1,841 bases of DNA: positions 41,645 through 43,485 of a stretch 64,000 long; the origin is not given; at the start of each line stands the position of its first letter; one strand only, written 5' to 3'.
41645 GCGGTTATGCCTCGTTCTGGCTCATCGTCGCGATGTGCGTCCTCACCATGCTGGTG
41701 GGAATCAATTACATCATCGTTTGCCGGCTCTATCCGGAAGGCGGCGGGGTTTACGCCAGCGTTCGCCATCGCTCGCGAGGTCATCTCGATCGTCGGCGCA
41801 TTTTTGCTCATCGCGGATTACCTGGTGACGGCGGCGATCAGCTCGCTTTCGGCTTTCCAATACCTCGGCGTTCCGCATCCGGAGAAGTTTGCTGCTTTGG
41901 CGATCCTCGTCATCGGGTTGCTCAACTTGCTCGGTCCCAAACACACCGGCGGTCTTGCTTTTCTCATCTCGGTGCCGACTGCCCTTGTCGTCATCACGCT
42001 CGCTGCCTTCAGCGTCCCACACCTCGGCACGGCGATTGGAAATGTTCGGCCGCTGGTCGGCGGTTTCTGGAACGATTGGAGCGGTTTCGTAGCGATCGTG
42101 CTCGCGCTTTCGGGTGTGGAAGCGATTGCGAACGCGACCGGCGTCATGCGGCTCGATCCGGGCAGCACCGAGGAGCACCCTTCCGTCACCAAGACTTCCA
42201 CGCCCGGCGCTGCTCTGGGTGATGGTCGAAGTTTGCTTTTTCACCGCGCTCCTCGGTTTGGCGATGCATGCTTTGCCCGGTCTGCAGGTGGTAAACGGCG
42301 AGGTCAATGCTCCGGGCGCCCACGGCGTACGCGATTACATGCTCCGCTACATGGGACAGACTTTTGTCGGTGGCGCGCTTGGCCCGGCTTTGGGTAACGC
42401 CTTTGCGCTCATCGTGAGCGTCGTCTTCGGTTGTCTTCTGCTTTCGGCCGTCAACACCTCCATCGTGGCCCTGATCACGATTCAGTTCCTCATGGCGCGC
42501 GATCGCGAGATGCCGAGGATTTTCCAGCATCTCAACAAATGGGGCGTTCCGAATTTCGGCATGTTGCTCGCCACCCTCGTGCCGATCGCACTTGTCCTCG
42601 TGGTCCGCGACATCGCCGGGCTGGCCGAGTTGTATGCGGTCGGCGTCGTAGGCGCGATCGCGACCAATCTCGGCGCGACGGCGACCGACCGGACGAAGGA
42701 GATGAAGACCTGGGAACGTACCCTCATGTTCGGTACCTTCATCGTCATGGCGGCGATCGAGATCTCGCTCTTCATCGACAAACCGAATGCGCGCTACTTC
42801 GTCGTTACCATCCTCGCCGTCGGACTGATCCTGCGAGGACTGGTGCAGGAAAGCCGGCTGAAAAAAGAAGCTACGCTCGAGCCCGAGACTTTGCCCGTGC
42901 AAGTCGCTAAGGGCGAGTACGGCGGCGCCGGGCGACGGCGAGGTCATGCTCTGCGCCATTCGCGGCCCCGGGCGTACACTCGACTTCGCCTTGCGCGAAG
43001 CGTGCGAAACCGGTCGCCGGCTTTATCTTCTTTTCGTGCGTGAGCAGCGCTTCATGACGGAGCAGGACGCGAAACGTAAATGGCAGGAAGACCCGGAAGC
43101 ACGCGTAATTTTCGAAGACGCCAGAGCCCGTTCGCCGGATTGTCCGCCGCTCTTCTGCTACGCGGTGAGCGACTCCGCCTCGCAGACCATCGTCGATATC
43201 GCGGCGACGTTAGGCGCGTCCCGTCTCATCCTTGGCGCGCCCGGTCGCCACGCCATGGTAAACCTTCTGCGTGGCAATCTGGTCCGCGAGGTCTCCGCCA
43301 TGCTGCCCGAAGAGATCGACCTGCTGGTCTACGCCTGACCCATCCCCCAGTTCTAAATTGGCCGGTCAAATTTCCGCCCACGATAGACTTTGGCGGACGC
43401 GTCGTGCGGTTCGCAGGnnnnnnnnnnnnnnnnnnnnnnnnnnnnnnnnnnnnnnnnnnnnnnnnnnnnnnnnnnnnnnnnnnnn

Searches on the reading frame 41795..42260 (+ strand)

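Call 6: search_protein_families(library=pfam, proteins=[window:41795-42260:+], max_evalue=0.01)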
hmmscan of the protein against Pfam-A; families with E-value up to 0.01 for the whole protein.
window:41795-42260:+ (155 aa): 1 family
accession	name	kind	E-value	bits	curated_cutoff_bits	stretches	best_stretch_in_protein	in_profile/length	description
PF13520.12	AA_permease_2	-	0.00072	19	27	1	7-116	86-212/427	Amino acid permease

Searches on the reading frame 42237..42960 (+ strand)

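Call 6: search_protein_families(library=pfam, proteins=[window:42237-42960:+], max_evalue=0.01)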
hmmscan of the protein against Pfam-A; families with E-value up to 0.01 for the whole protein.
window:42237-42960:+ (241 aa): 2 families
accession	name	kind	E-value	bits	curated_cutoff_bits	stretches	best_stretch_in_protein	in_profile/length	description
PF13520.12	AA_permease_2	-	3.9e-06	26.5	27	1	44-137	259-359/427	Amino acid permease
PF00324.27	AA_permease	-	2e-05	23.9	24.6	1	55-129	280-346/470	Amino acid permease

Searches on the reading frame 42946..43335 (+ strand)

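Call 6: search_protein_families(library=pfam, proteins=[window:42946-43335:+], max_evalue=0.01)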
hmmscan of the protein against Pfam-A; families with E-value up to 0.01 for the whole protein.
window:42946-43335:+ (130 aa): 1 family
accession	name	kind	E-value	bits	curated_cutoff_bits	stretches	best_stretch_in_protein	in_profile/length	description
PF00582.32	Usp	-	4.6e-06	27.7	24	1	10-115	17-128/141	Universal stress protein family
